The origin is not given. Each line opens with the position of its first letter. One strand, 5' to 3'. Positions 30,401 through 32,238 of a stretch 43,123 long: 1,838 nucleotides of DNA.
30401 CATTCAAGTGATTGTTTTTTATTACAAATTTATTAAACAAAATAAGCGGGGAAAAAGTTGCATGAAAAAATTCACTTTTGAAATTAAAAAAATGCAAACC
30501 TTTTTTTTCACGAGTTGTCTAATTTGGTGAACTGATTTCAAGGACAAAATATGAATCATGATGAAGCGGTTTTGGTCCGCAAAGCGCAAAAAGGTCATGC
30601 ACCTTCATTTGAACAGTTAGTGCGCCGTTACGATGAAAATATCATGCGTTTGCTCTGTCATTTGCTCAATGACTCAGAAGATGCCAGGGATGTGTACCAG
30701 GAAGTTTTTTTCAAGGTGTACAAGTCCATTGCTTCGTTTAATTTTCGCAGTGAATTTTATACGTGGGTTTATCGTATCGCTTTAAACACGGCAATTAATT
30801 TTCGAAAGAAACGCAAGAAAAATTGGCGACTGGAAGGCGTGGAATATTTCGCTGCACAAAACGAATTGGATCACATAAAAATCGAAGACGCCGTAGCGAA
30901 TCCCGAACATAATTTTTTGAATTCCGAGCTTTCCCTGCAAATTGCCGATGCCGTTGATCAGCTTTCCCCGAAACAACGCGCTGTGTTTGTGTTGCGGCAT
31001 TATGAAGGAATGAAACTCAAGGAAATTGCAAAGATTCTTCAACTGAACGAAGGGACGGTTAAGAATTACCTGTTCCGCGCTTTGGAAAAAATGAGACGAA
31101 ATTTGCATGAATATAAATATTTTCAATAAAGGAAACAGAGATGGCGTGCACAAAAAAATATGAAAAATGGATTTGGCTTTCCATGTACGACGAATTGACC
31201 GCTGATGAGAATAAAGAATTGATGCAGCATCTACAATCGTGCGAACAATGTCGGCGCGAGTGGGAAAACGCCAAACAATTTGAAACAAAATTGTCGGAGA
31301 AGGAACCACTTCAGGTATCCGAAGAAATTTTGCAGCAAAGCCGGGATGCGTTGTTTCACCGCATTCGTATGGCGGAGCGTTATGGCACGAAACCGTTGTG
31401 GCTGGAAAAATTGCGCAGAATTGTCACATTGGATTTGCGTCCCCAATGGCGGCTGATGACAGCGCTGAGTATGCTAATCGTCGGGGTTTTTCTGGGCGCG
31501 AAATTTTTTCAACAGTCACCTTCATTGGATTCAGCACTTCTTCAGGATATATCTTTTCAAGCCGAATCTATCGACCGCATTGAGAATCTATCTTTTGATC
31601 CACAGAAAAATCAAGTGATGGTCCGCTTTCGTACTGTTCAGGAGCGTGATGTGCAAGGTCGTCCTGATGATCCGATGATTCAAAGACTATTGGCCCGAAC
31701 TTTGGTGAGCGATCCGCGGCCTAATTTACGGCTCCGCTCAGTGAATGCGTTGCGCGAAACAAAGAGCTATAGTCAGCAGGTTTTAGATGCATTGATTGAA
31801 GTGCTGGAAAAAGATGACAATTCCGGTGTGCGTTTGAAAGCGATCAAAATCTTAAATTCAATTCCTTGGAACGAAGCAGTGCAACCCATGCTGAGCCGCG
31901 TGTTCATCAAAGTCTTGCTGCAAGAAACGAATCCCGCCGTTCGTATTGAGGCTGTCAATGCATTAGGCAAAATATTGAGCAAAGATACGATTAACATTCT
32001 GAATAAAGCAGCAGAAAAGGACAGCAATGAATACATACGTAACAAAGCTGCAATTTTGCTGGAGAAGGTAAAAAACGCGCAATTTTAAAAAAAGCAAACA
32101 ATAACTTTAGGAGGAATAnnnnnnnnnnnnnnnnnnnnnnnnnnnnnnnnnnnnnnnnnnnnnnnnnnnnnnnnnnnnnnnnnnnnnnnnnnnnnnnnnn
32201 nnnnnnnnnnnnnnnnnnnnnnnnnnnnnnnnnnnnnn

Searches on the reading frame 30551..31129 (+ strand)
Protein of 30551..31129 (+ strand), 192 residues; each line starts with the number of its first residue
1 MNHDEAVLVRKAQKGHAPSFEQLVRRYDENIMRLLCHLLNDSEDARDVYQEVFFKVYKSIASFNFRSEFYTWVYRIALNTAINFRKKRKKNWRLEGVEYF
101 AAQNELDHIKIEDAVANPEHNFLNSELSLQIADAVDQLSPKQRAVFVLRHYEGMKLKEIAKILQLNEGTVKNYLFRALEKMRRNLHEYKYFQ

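Call 59: search_protein_families(library=pfam, proteins=[window:30551-31129:+], max_evalue=0.001)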
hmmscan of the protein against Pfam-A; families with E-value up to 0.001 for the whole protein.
window:30551-31129:+ (192 aa): 7 families
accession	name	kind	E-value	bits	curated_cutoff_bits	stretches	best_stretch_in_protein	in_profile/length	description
PF08281.18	Sigma70_r4_2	-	4e-20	71.6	25.7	1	129-181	2-54/54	Sigma-70, region 4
PF04542.20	Sigma70_r2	-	1.3e-15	57.4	24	1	23-90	1-70/71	Sigma-70 region 2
PF04545.22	Sigma70_r4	-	4e-14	52.3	24.1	1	134-182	1-49/50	Sigma-70, region 4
PF07638.17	Sigma70_ECF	-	3.2e-07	30.9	21.1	1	7-185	6-183/185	ECF sigma factor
PF00196.25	GerE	-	5e-07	29.7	23.5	1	137-182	2-46/57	Bacterial regulatory proteins, luxR family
PF14493.12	HTH_40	-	4.3e-05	24.2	27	1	152-181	11-40/89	Helix-turn-helix domain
PF13384.12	HTH_23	-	5.3e-05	23.4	24.6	1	139-173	3-37/50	Homeodomain-like domain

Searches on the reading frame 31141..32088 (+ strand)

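Call 38: search_protein_families(library=pfam, proteins=[window:31141-32088:+], max_evalue=0.00001)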
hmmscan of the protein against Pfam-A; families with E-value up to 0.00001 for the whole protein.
window:31141-32088:+ (315 aa): 2 families
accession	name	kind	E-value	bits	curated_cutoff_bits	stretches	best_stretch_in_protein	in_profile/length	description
PF13646.12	HEAT_2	-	2.8e-19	69.6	27.7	2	254-312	3-60/88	HEAT repeats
PF02985.28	HEAT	-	5.3e-08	32.8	23.5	0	258-280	7-29/31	HEAT repeat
